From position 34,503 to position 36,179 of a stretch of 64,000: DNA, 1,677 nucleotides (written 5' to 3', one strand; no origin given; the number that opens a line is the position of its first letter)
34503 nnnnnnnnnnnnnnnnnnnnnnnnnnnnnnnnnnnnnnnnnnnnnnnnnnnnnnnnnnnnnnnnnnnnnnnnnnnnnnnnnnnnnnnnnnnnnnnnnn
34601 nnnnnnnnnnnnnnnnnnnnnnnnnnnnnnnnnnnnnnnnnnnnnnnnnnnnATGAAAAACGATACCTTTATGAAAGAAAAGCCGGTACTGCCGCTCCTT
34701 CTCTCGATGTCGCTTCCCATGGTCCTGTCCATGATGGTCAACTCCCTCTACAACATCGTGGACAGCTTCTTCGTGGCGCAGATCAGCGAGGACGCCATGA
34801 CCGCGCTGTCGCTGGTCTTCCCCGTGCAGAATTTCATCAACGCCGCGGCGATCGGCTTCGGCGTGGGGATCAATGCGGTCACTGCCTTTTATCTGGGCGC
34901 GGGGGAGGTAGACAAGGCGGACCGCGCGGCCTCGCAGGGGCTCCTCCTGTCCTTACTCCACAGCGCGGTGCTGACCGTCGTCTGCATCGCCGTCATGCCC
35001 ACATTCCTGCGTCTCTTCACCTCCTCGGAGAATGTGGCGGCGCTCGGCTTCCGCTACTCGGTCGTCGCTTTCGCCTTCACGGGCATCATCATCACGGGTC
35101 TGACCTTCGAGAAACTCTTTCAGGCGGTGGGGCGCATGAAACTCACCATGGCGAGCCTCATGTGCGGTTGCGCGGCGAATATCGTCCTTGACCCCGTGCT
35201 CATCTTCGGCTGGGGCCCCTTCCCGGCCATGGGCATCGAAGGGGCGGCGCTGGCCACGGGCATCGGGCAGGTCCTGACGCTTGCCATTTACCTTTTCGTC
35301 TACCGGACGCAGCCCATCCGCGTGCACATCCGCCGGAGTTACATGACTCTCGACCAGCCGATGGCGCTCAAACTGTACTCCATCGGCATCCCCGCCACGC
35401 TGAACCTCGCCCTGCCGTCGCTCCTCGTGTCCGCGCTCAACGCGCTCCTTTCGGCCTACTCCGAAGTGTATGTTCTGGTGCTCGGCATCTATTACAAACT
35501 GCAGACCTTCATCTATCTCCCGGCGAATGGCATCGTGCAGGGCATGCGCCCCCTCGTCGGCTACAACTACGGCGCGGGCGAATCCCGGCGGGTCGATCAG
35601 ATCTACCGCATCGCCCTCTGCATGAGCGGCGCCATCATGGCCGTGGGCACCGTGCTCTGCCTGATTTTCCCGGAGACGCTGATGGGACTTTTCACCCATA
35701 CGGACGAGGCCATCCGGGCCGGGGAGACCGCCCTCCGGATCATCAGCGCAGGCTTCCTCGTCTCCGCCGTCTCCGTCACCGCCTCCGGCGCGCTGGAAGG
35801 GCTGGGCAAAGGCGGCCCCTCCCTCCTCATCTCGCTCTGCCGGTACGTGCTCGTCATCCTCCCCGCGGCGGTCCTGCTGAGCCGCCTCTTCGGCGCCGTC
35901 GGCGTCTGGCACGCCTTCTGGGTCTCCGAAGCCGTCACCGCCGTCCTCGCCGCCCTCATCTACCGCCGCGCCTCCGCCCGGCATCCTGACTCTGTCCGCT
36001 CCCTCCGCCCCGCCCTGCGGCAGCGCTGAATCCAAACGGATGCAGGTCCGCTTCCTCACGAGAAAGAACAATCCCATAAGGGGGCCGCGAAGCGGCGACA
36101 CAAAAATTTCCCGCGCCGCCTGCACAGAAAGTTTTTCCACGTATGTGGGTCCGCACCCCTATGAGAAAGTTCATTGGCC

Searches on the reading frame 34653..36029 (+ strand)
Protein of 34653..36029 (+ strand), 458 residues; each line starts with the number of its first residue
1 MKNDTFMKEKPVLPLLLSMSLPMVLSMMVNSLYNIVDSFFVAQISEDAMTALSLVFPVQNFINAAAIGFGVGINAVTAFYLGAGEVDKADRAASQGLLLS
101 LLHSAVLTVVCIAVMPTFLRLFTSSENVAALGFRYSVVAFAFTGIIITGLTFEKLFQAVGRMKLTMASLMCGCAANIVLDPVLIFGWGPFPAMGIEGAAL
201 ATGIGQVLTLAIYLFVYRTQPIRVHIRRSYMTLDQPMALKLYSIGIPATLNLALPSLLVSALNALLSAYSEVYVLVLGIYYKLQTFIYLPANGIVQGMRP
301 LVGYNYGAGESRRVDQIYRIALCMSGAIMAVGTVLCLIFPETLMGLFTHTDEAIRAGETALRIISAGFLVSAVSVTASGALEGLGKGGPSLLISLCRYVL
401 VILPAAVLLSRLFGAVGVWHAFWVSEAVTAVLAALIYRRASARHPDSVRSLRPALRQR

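Call 59: find_encoding_contigs(protein=window:34653-36029:+, flank=2500, max_places=10)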
Protein window:34653-36029:+ (458 aa): 10 contigs read that carry it; 8 places shown.
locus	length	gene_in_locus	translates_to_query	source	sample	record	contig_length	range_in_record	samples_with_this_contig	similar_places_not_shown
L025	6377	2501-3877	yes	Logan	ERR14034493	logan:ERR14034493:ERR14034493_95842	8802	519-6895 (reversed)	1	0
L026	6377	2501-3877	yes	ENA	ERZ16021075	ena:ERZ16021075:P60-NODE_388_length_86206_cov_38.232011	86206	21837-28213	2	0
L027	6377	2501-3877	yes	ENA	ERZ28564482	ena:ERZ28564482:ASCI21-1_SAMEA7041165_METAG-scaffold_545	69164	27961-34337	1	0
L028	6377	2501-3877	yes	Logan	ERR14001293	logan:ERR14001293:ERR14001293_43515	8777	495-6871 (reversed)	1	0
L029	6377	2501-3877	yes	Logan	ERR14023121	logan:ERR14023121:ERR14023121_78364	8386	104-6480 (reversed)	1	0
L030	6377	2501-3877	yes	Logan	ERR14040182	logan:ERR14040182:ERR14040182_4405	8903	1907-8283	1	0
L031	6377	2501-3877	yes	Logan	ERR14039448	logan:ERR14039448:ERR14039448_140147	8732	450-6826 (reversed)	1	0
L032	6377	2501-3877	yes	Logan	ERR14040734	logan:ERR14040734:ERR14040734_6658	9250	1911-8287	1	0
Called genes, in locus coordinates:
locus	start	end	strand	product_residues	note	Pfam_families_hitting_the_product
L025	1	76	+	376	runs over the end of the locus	PF00850:Hist_deacetyl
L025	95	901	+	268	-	PF12706:Lactamase_B_2 (weak)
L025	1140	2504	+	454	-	PF01554:MatE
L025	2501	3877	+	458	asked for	PF01554:MatE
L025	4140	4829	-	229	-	PF04402:SIMPL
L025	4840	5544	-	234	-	PF04402:SIMPL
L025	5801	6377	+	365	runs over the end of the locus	?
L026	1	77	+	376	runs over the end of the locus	PF00850:Hist_deacetyl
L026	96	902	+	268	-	PF12706:Lactamase_B_2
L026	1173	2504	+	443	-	PF01554:MatE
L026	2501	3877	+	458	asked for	PF01554:MatE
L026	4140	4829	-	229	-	PF04402:SIMPL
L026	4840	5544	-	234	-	PF04402:SIMPL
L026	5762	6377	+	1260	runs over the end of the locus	PF18072:FGAR-AT_linker, PF02769:AIRS_C, PF13507:GATase_5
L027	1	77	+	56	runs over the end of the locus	-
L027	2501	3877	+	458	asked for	PF01554:MatE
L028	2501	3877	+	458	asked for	PF01554:MatE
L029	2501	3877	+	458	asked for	PF01554:MatE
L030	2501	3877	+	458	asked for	PF01554:MatE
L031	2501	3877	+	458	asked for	PF01554:MatE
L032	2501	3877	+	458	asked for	PF01554:MatE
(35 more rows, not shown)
